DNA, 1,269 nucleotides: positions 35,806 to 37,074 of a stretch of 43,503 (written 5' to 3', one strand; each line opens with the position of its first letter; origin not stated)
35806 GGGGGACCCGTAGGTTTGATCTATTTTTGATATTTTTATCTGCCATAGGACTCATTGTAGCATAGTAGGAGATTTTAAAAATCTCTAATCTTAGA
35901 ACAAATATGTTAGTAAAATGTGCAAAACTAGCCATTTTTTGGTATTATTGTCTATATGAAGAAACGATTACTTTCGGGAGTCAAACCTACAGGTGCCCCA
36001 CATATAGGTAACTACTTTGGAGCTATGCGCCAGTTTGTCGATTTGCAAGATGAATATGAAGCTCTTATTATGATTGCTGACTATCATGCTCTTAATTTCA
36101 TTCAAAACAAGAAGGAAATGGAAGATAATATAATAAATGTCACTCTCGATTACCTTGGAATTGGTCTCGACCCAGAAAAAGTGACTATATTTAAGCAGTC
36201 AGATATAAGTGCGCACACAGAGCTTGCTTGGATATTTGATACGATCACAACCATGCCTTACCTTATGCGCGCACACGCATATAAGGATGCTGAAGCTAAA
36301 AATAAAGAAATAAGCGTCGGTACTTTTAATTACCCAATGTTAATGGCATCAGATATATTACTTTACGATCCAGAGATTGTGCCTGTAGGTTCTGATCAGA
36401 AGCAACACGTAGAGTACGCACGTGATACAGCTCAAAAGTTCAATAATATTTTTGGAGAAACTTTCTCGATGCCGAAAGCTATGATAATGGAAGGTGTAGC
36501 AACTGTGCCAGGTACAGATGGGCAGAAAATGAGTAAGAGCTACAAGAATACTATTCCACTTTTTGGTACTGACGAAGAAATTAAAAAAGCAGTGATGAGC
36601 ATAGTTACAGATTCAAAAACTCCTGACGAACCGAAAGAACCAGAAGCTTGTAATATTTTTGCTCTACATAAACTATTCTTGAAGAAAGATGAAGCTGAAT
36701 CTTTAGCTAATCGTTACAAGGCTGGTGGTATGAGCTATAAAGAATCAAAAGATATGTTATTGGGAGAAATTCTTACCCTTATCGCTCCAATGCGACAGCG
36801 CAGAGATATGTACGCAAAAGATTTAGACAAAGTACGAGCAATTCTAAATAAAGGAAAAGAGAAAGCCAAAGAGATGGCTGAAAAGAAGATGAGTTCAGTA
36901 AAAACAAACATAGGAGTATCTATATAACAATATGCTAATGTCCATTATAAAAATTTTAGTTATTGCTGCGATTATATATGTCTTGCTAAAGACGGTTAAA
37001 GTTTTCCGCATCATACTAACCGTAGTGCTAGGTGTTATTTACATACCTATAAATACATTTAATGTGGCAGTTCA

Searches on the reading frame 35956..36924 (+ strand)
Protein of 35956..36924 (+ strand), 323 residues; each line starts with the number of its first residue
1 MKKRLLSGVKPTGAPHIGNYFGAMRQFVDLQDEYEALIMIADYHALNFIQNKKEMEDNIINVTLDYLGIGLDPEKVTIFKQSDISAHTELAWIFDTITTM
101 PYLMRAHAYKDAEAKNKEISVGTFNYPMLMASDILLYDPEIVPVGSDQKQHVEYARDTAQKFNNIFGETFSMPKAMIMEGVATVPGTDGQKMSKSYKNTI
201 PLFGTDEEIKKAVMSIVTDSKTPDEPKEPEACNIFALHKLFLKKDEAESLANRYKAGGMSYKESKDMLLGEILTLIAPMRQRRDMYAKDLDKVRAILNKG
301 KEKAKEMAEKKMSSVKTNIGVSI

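Call 20: find_encoding_contigs(protein=window:35956-36924:+, flank=10000, max_places=1)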
Protein window:35956-36924:+ (323 aa): 6 contigs read that carry it; 1 place shown.
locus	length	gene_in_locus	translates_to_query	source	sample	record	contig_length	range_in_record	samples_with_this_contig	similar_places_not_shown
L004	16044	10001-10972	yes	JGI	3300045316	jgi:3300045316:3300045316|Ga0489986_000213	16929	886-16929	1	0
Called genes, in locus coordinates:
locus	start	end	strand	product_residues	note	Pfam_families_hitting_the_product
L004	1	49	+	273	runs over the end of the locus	PF02784:Orn_Arg_deC_N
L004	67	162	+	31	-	-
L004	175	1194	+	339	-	PF01916:DS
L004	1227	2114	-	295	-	PF00491:Arginase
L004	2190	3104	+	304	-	PF09924:LPG_synthase_C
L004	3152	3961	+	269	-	-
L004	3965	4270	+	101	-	-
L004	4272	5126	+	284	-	PF00512:HisKA, PF02518:HATPase_c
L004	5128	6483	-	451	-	PF01406:tRNA-synt_1e, PF01921:tRNA-synt_1f (faint), PF09334:tRNA-synt_1g, PF09190:DALR_2 (weak)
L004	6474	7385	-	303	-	PF01544:CorA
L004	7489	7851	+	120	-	PF00829:Ribosomal_L21p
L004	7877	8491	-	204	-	PF21176:RecR_HhH, PF01751:Toprim, PF13662:Toprim_4, PF21175:RecR_C (weak)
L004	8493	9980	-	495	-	PF00772:DnaB, PF13481:AAA_25, PF03796:DnaB_C, PF06745:ATPase (weak)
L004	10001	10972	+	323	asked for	PF00579:tRNA-synt_1b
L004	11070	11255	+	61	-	-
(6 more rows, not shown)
